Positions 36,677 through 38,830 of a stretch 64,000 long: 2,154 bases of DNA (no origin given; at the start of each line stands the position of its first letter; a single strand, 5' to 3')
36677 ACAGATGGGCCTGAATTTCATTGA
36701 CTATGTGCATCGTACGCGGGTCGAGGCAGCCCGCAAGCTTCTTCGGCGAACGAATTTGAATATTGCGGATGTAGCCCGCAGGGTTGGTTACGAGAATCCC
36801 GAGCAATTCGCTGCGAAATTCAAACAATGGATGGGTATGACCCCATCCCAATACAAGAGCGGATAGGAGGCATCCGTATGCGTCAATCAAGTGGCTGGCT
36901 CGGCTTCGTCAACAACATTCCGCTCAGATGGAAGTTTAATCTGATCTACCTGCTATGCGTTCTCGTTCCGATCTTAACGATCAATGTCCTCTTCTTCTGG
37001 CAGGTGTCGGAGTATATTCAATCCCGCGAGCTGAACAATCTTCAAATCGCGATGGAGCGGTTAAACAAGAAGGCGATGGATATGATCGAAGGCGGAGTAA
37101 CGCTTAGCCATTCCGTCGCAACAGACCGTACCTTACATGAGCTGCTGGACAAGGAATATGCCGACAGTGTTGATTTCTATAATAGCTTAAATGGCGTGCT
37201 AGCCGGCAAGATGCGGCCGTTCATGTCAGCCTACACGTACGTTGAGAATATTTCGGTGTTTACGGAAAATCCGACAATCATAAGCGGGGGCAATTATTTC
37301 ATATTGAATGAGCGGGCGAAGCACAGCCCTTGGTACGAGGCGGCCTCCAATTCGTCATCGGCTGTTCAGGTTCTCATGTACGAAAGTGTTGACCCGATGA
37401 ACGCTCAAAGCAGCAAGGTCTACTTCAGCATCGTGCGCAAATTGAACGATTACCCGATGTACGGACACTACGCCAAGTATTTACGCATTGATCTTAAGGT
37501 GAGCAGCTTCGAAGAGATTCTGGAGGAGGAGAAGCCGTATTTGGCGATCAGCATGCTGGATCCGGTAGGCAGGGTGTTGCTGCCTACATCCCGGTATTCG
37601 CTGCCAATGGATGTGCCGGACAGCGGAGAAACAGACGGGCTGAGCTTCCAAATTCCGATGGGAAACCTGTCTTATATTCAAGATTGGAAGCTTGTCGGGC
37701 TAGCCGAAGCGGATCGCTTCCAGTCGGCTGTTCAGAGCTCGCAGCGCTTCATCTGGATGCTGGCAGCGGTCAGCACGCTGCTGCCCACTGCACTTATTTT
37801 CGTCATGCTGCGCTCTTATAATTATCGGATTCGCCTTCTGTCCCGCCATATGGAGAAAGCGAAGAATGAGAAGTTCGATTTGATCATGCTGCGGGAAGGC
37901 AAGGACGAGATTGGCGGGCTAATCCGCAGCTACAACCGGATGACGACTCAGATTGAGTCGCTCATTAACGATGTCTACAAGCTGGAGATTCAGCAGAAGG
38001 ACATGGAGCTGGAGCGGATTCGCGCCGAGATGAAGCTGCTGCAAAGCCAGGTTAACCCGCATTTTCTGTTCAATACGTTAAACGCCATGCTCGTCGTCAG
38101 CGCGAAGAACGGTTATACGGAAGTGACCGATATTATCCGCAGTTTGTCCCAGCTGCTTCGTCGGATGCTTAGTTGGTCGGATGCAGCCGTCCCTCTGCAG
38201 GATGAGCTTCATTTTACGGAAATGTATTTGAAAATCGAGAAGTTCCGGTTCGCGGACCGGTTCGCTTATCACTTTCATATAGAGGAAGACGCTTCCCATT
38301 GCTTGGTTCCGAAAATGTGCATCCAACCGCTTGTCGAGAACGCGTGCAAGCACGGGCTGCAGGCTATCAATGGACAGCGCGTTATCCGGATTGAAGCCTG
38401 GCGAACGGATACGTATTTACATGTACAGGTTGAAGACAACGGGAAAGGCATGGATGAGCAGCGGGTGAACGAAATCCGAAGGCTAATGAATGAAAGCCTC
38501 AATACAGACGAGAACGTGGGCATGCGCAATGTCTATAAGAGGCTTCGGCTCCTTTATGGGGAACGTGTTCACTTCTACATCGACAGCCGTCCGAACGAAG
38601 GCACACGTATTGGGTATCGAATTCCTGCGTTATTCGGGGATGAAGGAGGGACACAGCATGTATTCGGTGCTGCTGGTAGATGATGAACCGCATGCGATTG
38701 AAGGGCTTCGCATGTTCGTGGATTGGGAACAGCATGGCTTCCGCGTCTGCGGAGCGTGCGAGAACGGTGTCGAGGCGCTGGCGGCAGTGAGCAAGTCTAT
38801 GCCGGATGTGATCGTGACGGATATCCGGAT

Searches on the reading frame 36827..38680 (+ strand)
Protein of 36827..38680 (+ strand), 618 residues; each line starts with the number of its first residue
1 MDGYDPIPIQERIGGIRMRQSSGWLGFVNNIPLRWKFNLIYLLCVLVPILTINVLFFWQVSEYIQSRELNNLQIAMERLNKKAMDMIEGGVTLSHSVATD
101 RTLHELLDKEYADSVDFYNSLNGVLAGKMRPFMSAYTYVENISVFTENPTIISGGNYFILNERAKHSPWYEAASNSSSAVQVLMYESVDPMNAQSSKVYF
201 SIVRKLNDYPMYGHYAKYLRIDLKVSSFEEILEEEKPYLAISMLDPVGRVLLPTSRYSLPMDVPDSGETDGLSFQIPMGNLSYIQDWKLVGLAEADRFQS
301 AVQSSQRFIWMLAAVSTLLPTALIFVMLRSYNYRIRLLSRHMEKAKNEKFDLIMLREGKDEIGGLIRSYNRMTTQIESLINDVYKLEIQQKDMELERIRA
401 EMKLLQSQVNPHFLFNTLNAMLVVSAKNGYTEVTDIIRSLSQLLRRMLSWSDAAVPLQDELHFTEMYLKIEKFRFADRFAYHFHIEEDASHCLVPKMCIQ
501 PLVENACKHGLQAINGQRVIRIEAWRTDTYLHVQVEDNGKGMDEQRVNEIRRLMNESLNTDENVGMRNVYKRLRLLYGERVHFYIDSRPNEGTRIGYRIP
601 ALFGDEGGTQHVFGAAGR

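Call 98: search_protein_families(library=pfam, proteins=[window:36827-38680:+], max_evalue=0.00001)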
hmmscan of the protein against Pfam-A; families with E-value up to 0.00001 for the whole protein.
window:36827-38680:+ (618 aa): 2 families
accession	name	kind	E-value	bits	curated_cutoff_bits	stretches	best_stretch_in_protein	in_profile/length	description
PF06580.19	His_kinase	-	3.6e-24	85.2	25.2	1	400-479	1-81/81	Histidine kinase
PF02518.31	HATPase_c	-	3.9e-10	40.6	26.4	1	498-600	9-108/111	Histidine kinase-, DNA gyrase B-, and HSP90-like ATPase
